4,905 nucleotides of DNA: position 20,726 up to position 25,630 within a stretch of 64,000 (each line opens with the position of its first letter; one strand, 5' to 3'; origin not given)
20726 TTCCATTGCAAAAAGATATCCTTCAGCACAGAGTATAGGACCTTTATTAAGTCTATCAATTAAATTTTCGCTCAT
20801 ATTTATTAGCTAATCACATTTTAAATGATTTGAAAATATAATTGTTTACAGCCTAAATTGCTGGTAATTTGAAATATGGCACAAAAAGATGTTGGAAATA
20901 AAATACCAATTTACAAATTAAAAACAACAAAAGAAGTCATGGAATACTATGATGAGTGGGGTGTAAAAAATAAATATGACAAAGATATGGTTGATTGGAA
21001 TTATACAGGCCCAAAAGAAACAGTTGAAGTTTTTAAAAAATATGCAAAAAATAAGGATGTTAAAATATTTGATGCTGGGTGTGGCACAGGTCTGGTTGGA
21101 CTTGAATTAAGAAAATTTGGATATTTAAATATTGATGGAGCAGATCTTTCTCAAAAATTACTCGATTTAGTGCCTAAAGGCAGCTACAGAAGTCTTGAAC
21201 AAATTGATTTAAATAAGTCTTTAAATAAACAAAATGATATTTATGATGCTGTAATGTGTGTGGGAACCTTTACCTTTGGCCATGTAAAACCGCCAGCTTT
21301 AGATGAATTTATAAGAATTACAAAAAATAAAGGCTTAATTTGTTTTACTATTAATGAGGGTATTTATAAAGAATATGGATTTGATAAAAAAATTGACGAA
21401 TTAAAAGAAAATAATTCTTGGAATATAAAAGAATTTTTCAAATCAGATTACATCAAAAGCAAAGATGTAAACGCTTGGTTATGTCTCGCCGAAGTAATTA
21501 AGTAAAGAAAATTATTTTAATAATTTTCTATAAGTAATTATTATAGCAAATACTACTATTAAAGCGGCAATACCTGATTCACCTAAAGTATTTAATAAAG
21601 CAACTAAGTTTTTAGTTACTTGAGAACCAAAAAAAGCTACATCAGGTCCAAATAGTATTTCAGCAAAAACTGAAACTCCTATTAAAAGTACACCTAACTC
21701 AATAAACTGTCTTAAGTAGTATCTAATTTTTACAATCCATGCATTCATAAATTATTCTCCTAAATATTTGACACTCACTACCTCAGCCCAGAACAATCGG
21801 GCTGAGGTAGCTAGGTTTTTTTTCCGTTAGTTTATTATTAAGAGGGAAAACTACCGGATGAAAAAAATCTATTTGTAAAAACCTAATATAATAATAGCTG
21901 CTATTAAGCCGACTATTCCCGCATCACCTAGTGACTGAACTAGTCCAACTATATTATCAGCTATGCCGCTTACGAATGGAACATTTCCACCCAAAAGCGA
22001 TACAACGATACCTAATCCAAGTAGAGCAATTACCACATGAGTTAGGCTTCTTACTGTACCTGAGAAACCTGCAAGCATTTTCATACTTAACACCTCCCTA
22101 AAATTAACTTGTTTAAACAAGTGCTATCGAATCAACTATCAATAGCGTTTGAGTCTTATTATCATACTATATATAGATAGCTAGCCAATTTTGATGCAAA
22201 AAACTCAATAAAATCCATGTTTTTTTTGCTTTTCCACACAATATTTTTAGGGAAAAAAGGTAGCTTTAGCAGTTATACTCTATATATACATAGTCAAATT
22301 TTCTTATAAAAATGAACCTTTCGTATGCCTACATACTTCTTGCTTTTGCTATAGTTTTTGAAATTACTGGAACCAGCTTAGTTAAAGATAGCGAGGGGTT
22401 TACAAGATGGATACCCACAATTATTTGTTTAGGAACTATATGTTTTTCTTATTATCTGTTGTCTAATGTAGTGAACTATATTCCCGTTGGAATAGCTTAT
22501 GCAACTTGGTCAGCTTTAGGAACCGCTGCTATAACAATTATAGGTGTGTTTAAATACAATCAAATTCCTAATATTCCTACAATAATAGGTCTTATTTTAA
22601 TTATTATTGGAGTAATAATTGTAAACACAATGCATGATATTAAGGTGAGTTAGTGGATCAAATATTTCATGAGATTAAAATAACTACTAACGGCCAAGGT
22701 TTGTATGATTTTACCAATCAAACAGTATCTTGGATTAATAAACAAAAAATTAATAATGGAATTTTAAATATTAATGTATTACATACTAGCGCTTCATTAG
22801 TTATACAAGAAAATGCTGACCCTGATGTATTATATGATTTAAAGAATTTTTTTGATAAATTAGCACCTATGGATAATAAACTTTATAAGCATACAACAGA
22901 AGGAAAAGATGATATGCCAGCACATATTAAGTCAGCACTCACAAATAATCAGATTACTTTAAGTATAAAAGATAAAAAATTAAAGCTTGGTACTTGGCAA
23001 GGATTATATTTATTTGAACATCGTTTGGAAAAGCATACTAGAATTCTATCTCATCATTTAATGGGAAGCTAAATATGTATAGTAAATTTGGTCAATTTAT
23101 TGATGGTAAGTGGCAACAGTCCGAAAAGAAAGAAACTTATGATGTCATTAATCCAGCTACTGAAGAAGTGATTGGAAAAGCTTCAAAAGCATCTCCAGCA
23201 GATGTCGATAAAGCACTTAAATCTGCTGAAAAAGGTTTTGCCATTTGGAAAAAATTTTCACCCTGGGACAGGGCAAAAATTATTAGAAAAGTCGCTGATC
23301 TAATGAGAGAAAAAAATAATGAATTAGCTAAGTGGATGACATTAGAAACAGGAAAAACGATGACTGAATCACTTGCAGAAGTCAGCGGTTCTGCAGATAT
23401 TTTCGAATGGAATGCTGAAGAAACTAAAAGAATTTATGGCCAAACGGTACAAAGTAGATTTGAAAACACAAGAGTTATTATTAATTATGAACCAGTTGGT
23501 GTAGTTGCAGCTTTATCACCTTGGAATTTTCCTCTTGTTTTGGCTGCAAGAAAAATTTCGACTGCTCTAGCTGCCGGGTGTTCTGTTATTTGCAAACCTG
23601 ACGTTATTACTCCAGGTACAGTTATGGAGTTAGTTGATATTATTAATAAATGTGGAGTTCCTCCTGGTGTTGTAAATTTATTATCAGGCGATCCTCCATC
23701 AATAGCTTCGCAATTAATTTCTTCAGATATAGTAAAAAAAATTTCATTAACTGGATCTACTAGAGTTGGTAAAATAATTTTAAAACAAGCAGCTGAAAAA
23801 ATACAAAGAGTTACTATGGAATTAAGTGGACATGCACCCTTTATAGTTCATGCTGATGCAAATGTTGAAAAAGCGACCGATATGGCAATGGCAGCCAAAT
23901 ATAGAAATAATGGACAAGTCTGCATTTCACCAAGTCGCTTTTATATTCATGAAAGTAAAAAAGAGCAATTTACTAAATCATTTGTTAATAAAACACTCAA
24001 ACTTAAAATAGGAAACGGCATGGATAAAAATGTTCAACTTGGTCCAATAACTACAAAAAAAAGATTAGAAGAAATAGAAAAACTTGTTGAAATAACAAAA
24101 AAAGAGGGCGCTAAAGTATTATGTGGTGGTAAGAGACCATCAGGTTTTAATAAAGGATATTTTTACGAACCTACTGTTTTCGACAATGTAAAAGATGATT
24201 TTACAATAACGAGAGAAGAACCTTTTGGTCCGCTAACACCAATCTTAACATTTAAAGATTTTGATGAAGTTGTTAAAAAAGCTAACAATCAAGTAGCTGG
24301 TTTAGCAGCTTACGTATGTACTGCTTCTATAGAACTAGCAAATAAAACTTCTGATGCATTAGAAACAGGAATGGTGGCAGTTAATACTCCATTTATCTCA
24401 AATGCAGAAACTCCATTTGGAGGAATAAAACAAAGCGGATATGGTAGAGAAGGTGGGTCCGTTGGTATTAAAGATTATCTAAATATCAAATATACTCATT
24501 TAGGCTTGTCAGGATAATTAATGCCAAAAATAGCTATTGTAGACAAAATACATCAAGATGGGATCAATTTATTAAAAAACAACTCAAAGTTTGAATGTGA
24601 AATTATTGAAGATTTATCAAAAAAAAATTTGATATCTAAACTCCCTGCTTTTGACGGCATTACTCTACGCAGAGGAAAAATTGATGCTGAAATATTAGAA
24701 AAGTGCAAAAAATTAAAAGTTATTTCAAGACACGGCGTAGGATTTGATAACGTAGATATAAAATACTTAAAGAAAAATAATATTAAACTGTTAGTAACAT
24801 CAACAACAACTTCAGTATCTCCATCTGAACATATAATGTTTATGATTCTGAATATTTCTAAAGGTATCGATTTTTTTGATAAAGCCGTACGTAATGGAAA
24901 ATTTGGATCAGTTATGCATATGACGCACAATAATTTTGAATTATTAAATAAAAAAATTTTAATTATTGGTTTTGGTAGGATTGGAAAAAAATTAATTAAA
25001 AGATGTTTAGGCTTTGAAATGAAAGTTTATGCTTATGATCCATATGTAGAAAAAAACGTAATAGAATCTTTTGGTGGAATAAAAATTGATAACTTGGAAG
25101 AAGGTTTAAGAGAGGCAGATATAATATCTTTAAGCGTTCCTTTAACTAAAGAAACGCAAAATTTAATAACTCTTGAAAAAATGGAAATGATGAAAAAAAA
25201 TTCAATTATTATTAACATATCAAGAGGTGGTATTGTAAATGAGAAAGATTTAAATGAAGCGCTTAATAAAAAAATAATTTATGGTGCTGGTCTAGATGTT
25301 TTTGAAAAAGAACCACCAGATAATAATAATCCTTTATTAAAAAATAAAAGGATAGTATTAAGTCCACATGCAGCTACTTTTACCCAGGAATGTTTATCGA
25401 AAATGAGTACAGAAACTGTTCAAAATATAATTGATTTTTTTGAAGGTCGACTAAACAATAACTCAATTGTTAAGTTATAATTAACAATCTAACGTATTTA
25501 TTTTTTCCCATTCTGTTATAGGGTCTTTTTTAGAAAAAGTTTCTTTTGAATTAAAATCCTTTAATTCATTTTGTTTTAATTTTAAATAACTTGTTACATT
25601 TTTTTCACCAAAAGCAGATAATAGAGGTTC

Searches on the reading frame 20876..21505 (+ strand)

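Call 40: search_protein_families(library=pfam, proteins=[window:20876-21505:+], max_evalue=0.0001)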
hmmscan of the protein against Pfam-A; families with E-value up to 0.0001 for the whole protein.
window:20876-21505:+ (209 aa): 3 families
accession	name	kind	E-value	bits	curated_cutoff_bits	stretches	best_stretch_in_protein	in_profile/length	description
PF13649.12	Methyltransf_25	-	8.4e-08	33.3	27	1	64-153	1-97/97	Methyltransferase domain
PF08241.18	Methyltransf_11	-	1.5e-07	32.4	21.2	1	66-157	2-95/95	Methyltransferase domain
PF13489.12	Methyltransf_23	-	1.4e-05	25.3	27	1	58-158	20-117/164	Methyltransferase domain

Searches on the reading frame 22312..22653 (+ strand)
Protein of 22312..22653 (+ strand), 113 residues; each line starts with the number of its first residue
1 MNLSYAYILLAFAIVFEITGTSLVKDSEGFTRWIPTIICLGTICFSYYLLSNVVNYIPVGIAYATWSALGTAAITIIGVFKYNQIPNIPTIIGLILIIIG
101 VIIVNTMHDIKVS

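Call 40: search_protein_families(library=pfam, proteins=[window:22312-22653:+], max_evalue=0.0001)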
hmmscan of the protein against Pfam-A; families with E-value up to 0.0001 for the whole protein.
window:22312-22653:+ (113 aa): 2 families
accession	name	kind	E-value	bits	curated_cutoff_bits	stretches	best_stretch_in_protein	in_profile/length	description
PF00893.25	Multi_Drug_Res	-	2.3e-25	89.4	23.7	1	6-97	2-93/93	Small Multidrug Resistance protein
PF00892.27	EamA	-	1e-05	26.3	28.2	1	9-105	42-134/135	EamA-like transporter family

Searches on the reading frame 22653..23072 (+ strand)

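Call 40: search_protein_families(library=pfam, proteins=[window:22653-23072:+], max_evalue=0.0001)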
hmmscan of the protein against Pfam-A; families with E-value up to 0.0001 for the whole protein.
window:22653-23072:+ (139 aa): 1 family
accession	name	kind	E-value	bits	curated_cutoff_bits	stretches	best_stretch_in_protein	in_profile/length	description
PF01894.22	UPF0047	-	1.6e-36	125.4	27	1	19-128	1-109/117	Uncharacterised protein family UPF0047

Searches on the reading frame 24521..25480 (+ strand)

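Call 40: search_protein_families(library=pfam, proteins=[window:24521-25480:+], max_evalue=0.0001)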
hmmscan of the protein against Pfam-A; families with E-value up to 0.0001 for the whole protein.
window:24521-25480:+ (319 aa): 5 families
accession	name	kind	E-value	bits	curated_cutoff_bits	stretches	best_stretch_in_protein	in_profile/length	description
PF02826.25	2-Hacid_dh_C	-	6.6e-55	185.7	25.1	1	107-285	2-178/178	D-isomer specific 2-hydroxyacid dehydrogenase, NAD binding domain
PF00389.36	2-Hacid_dh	-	3.1e-27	95.3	24.6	1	4-315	1-132/134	D-isomer specific 2-hydroxyacid dehydrogenase, catalytic domain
PF00670.27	AdoHcyase_NAD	-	3.1e-06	27.8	27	1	142-245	22-119/162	S-adenosyl-L-homocysteine hydrolase, NAD binding domain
PF03446.21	NAD_binding_2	-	3.8e-06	27.4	21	1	145-252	1-111/161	NAD binding domain of 6-phosphogluconate dehydrogenase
PF01262.27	AlaDh_PNT_C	-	5.3e-06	26.5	23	1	144-240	29-137/214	Alanine dehydrogenase/PNT, C-terminal domain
